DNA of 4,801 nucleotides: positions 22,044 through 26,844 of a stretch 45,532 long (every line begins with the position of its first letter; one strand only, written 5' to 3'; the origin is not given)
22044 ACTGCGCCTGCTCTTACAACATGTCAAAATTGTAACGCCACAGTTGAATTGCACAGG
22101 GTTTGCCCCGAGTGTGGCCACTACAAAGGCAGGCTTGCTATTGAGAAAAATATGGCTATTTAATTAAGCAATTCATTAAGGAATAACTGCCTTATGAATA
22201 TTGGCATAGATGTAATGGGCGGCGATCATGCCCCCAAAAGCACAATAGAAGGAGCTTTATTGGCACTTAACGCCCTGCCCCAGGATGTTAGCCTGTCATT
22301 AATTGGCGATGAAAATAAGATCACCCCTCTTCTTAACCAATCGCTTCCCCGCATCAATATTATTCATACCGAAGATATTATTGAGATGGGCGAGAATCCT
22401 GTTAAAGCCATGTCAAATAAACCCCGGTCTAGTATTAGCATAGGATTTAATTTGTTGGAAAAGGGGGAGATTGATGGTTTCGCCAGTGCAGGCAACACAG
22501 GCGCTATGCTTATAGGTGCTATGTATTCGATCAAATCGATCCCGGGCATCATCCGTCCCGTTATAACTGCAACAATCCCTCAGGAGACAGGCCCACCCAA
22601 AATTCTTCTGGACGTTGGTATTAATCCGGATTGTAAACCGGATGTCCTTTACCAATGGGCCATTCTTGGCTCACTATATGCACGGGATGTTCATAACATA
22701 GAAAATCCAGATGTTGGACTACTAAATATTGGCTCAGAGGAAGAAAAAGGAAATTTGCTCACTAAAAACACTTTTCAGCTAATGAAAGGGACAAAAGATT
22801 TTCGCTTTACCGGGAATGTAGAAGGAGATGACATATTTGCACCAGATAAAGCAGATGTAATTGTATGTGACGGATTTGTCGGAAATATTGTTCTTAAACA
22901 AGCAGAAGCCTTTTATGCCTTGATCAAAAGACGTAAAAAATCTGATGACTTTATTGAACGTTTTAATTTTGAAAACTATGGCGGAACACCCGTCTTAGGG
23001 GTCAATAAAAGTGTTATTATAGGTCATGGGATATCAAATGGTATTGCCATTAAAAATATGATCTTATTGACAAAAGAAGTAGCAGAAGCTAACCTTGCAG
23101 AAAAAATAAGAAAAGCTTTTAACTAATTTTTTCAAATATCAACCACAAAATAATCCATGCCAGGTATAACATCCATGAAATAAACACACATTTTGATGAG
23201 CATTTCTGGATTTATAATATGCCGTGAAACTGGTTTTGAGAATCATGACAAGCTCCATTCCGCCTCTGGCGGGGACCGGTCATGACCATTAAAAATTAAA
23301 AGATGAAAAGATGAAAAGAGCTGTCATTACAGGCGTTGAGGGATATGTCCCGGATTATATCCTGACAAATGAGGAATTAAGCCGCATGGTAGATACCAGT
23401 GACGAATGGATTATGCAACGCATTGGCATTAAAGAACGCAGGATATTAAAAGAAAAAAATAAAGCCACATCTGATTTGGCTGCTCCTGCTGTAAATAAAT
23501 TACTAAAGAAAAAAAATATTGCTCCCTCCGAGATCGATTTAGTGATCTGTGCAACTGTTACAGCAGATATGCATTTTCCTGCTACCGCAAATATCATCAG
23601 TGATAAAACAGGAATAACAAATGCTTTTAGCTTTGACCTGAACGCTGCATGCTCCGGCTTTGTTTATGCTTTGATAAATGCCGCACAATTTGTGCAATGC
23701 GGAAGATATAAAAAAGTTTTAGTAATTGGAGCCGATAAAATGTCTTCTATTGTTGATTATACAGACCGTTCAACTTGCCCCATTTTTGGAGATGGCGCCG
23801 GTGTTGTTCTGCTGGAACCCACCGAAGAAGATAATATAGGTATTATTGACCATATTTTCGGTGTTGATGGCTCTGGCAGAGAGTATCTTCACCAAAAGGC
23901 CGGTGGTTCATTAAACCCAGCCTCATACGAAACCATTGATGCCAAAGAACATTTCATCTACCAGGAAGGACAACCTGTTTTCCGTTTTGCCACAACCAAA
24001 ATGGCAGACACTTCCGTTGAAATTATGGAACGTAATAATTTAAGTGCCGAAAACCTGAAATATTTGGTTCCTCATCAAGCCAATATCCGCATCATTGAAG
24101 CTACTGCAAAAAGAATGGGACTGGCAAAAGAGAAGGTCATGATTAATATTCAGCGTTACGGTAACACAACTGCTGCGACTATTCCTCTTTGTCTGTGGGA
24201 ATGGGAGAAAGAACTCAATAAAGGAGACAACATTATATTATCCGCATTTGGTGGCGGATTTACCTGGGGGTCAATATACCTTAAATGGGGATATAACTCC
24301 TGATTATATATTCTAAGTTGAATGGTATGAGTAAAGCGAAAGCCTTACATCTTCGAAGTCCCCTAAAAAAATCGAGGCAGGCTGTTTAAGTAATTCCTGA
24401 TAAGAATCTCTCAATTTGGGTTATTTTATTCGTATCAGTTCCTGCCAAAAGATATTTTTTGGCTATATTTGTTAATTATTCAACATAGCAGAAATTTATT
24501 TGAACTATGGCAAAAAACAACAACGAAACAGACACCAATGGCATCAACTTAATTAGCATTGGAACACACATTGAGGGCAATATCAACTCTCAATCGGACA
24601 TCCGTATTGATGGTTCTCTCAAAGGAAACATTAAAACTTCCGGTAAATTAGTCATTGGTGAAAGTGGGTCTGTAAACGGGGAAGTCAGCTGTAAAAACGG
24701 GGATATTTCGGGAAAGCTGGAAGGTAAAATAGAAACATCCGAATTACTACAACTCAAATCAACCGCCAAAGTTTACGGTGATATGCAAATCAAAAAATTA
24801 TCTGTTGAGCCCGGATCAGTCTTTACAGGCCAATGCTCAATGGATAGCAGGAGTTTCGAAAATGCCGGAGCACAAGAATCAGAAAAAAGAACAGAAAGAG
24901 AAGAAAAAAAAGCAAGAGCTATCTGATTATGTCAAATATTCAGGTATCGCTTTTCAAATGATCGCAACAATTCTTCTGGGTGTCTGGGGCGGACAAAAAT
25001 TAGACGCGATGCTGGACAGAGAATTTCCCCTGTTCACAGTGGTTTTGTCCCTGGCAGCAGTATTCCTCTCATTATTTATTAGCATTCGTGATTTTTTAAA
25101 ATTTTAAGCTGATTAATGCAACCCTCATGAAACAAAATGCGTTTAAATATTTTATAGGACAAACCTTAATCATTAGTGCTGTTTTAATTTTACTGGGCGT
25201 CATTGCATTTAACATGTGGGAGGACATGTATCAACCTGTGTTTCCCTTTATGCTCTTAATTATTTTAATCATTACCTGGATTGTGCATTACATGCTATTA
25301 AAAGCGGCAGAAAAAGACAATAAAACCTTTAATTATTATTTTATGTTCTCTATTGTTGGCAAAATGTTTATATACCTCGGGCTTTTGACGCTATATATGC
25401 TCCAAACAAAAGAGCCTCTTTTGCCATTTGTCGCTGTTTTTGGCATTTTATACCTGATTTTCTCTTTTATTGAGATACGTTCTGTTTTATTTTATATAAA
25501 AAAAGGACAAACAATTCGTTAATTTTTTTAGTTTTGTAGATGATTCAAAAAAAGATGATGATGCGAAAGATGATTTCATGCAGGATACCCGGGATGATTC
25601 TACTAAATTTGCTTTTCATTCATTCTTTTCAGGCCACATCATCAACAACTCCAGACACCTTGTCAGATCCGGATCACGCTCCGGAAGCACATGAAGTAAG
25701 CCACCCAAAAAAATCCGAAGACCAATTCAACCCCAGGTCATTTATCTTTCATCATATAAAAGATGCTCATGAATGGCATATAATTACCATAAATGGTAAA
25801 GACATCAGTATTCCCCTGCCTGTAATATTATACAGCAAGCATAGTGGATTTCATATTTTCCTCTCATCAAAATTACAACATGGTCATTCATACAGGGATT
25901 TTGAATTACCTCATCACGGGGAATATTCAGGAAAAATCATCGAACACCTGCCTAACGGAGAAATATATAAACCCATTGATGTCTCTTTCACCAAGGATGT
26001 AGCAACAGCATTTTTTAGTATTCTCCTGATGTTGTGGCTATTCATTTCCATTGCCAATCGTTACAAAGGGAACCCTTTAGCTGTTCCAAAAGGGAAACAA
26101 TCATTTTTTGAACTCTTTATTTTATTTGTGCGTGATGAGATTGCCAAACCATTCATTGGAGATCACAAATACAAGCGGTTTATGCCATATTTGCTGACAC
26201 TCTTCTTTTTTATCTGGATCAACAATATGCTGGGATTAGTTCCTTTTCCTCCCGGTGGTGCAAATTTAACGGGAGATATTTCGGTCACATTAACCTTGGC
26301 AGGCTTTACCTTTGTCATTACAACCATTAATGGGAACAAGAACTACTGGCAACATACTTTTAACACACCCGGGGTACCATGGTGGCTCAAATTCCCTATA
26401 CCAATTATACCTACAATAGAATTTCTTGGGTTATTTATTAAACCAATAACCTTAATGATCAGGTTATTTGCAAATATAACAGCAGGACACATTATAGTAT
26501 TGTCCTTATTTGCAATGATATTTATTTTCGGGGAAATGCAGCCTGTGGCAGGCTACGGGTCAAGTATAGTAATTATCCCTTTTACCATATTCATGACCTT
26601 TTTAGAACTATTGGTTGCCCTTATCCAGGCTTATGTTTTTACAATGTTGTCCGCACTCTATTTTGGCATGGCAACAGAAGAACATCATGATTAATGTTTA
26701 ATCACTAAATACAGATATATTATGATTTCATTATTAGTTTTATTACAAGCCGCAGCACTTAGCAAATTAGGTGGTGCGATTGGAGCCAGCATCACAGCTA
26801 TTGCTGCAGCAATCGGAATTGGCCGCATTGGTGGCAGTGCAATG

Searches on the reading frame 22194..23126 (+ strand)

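Call 65: search_protein_families(library=pfam, proteins=[window:22194-23126:+], max_evalue=0.0001)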
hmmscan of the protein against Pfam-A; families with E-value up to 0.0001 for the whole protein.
window:22194-23126:+ (310 aa): 1 family
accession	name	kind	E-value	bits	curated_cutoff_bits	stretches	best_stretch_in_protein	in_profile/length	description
PF02504.20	FA_synthesis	-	7.7e-87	291.8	29.1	1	1-303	1-323/324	Fatty acid synthesis protein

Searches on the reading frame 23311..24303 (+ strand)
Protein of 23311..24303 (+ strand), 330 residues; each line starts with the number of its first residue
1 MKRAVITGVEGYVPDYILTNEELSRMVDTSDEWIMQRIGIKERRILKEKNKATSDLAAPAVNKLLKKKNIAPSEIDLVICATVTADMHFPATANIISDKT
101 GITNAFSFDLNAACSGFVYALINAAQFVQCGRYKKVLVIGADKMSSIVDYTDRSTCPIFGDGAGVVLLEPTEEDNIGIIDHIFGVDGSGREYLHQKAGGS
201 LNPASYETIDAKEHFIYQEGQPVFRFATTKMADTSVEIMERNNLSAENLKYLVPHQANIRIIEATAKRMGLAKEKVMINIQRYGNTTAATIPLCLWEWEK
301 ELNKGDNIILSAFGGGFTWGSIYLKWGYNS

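Call 65: search_protein_families(library=pfam, proteins=[window:23311-24303:+], max_evalue=0.0001)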
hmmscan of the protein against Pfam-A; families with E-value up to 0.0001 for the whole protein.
window:23311-24303:+ (330 aa): 3 families
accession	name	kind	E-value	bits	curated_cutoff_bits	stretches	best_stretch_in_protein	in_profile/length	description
PF08541.16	ACP_syn_III_C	-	5.2e-33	113.5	26.6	1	239-326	1-90/90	3-Oxoacyl-[acyl-carrier-protein (ACP)] synthase III C terminal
PF08545.16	ACP_syn_III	-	6.5e-32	109.7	24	1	108-187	1-80/80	3-Oxoacyl-[acyl-carrier-protein (ACP)] synthase III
PF00108.29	Thiolase_N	-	8.6e-13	48.7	26.4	1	49-149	19-120/260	Thiolase, N-terminal domain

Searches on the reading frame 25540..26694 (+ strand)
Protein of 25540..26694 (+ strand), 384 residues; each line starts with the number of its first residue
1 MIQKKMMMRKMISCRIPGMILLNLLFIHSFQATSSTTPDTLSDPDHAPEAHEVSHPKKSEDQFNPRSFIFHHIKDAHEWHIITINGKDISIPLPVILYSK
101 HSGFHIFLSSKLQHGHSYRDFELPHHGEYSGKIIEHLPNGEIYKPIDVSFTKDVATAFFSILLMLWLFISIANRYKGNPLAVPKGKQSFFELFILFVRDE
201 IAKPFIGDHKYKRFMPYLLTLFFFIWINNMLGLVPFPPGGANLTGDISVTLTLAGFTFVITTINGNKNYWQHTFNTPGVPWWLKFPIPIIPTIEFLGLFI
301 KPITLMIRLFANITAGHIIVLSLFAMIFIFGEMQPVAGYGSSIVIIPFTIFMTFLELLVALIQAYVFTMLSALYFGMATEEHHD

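Call 65: search_protein_families(library=pfam, proteins=[window:25540-26694:+], max_evalue=0.0001)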
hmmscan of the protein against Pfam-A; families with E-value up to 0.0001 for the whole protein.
window:25540-26694:+ (384 aa): 1 family
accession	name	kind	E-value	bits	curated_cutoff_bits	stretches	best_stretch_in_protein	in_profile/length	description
PF00119.25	ATP-synt_A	-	4.5e-59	200.4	33.9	1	156-375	3-216/217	ATP synthase A chain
